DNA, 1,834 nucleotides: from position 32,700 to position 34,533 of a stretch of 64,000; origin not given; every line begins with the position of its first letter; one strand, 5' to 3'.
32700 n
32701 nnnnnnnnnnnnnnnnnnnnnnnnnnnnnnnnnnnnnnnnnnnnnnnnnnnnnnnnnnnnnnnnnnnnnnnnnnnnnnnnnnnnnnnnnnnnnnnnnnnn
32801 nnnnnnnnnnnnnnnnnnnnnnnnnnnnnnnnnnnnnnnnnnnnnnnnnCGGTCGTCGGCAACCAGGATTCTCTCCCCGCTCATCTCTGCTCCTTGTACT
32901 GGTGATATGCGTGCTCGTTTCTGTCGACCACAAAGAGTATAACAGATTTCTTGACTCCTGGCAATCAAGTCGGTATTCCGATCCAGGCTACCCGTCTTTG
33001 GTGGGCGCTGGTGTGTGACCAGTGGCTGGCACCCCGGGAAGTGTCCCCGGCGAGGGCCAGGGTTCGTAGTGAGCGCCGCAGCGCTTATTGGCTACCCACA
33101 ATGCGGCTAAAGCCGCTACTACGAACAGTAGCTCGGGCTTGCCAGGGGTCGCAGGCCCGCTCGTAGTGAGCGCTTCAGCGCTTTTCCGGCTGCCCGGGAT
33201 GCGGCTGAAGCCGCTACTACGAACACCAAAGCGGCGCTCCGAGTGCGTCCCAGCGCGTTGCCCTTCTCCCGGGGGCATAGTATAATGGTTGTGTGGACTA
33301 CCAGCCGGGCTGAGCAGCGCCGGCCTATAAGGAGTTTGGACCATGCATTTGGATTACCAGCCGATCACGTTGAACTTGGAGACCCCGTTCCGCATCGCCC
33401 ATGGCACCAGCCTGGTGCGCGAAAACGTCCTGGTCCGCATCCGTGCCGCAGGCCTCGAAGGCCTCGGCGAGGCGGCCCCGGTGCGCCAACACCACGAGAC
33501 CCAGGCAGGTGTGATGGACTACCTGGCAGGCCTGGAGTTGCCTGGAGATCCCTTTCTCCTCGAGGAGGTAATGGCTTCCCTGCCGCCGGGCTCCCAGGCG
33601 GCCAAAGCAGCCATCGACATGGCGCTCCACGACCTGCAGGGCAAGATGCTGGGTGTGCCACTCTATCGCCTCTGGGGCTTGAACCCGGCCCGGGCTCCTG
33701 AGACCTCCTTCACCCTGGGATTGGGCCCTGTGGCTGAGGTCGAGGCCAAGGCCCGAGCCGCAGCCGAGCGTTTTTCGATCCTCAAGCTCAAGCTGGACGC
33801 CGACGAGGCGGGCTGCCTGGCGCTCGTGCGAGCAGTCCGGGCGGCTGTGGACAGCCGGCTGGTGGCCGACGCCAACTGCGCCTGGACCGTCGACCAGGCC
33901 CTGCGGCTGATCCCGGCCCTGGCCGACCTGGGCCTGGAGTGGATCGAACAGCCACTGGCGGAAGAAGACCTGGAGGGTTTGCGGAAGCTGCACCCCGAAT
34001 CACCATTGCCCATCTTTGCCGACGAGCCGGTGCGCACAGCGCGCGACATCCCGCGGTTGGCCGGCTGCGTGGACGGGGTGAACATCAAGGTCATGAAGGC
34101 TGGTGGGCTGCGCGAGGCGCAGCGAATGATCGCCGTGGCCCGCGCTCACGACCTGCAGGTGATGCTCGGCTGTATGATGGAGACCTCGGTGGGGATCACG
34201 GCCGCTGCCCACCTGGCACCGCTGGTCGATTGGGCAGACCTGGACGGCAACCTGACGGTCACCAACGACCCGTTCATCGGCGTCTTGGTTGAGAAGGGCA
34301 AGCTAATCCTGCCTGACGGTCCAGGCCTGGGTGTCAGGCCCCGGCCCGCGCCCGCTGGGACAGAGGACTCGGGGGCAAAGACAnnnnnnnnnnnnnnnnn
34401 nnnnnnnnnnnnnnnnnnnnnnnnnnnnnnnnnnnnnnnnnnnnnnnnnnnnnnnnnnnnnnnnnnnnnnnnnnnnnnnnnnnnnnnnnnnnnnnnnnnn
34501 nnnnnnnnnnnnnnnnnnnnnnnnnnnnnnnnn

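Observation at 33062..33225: Two tandem structured repeats with conserved stems and variable loops in a divergent intergenic region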

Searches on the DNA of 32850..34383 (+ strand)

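Call 9: search_rna_families(source=window, start=32850, end=33400, threshold=evalue, max_evalue=10)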
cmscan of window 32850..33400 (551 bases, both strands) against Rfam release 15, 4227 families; matches with E-value up to 10: 2.
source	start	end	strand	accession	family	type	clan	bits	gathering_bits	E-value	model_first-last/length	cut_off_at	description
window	33201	33218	+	RF02757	Erse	Gene; sRNA;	-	9.2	138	3.7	115-132/252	no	Erse small RNA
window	33091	33132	+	RF02757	Erse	Gene; sRNA;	-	8.2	138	7.9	101-142/252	no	Erse small RNA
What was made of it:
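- On Known structured RNA families (Rfam 15, including Y RNA/YrlA and Chloroflexi-1): The only hits at E<=10 in 32850-33400 are 8-9 bits to an unrelated sRNA model (call 9).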

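Call 30: build_rna_model(alignment_id=A3, structure=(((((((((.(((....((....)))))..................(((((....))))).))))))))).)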
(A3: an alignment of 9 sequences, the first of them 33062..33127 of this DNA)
Model R1 built from alignment A3 (9 sequences, 71 columns); structure: as given.
model positions 66; base pairs 19; branch points 1; effective number of sequences 3.28; information 0.85 bits per position. Calibrated on 0.2 Mb of random sequence (short: E-values are rough).
structure used (alignment columns):
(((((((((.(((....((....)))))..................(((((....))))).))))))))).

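Call 31: search_with_rna_model(model_id=R1, sources=[window, L003, L004, L005, L006, L009], max_evalue=10)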
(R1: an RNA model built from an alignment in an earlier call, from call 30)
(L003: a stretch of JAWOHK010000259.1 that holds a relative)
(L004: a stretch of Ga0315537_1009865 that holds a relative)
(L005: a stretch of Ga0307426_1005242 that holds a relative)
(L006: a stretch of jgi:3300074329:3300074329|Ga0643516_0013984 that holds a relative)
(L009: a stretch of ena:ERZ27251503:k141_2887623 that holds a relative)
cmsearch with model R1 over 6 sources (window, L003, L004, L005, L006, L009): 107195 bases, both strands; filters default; matches with E-value up to 10: 16.
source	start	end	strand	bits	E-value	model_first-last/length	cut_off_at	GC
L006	2578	2644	+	89.5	1.1e-24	1-66/66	no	0.63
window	33159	33225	+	87.7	3.8e-24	1-66/66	no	0.63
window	33062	33127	+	82.9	1.2e-22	1-66/66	no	0.56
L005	369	434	+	81.9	2.4e-22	1-66/66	no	0.61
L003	4831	4892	+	69.5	1.5e-18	1-66/66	no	0.55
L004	6246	6316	-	67.8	5e-18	1-66/66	no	0.56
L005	236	301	+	60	1.1e-15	1-66/66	no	0.58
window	33158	33224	-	50.7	8.2e-13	1-66/66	no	0.64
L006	2577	2643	-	48.7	3.5e-12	1-66/66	no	0.64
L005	368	433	-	43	1.9e-10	1-66/66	no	0.61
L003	4830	4891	-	39.2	2.7e-09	1-66/66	no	0.53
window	33061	33126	-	34.9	5.8e-08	1-66/66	no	0.58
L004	6247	6317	+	31.7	5.2e-07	1-66/66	no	0.56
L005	236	300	-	18.1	0.0079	1-66/66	no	0.57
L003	1362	1376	-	12.3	0.47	41-55/66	no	0.87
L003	6405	6445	+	11.3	0.97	1-66/66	no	0.61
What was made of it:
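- Checked: A covariance model built from the family finds no third copy in the window (call 31).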

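Call 40: search_with_rna_model(model_id=R1, sources=[L010, L011, L012, L013, L014, L015, L016, L017, L018, L019], max_evalue=1, show_alignments=4)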
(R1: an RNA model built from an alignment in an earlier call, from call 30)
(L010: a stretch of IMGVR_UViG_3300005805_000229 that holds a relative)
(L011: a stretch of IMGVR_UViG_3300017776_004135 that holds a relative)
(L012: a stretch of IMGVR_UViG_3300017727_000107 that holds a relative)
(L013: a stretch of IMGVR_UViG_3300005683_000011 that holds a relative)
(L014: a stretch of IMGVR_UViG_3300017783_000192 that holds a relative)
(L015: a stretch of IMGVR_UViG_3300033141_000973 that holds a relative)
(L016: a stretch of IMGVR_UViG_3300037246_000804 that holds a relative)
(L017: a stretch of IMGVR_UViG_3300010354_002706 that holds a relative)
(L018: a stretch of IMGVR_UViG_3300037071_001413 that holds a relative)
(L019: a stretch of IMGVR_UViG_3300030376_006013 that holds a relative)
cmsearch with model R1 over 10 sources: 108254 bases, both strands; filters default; matches with E-value up to 1: 0.
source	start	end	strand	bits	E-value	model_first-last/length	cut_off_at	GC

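Call 43: search_with_rna_model(model_id=R1, sources=[L020, L021, L022, L023, L024], max_evalue=10)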
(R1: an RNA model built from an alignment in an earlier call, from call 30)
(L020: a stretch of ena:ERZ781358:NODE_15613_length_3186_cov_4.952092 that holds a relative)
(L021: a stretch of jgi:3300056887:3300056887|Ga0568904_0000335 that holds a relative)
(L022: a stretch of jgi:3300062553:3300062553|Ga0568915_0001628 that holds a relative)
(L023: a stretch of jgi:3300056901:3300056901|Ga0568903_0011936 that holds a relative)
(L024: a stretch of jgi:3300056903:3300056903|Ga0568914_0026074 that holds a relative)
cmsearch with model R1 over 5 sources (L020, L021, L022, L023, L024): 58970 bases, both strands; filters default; matches with E-value up to 10: 1.
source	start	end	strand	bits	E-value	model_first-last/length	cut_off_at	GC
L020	2297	2321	+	10.1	1.2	31-55/66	no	0.76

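Call 64: search_with_rna_model(model_id=R1, sources=[L025, L026, L027, L028, L029, L030], max_evalue=10, show_alignments=2)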
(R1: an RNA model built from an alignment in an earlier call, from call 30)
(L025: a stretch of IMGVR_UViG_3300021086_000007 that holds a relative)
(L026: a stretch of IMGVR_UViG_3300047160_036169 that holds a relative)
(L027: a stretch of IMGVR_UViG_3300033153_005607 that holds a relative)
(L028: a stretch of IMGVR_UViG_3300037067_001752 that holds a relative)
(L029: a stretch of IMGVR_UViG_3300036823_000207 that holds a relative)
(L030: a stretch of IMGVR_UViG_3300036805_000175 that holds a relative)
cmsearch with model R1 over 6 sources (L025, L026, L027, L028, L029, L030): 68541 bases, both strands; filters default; matches with E-value up to 10: 10.
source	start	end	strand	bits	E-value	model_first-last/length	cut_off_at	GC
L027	12663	12733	-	29.4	1.8e-06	1-66/66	no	0.59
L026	8257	8315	-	18.7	0.0033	1-66/66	no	0.66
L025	4713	4790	-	18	0.0055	1-66/66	no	0.47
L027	2527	2574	+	14.9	0.049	1-66/66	no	0.71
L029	2734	2826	-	14.2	0.079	1-66/66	no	0.68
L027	12664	12734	+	12.8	0.22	1-66/66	no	0.59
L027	5506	5565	-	11.2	0.63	1-66/66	no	0.72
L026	8229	8290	+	10.4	1.1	1-66/66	no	0.69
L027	7746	7801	-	9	3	7-59/66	no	0.54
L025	4767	4780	+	8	6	11-24/66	no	0.64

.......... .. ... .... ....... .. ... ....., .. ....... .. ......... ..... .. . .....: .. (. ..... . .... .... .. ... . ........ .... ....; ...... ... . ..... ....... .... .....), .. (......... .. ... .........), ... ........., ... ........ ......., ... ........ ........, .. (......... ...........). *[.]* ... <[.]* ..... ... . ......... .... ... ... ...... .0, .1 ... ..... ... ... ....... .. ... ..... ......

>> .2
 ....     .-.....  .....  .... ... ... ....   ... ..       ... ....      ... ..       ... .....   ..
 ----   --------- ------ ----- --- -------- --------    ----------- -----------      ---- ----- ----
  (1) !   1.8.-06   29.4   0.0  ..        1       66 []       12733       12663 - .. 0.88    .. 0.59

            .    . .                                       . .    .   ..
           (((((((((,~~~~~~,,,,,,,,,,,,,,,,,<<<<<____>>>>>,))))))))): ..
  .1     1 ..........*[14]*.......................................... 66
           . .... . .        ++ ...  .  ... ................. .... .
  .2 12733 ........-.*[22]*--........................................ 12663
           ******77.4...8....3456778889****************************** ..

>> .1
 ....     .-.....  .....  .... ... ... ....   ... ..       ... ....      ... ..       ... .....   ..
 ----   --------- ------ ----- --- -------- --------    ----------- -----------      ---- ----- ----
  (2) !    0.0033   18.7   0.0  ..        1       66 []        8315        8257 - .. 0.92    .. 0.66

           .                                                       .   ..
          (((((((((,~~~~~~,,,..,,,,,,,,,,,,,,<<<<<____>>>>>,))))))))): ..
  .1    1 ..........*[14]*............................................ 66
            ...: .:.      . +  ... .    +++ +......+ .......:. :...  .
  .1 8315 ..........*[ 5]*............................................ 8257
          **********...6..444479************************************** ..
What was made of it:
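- Clear homologues exist in at least four other unrelated contigs, scoring 60-82 bits against the model, with a weaker half-degenerate copy in L027 at 29 bits (calls 31, 64).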
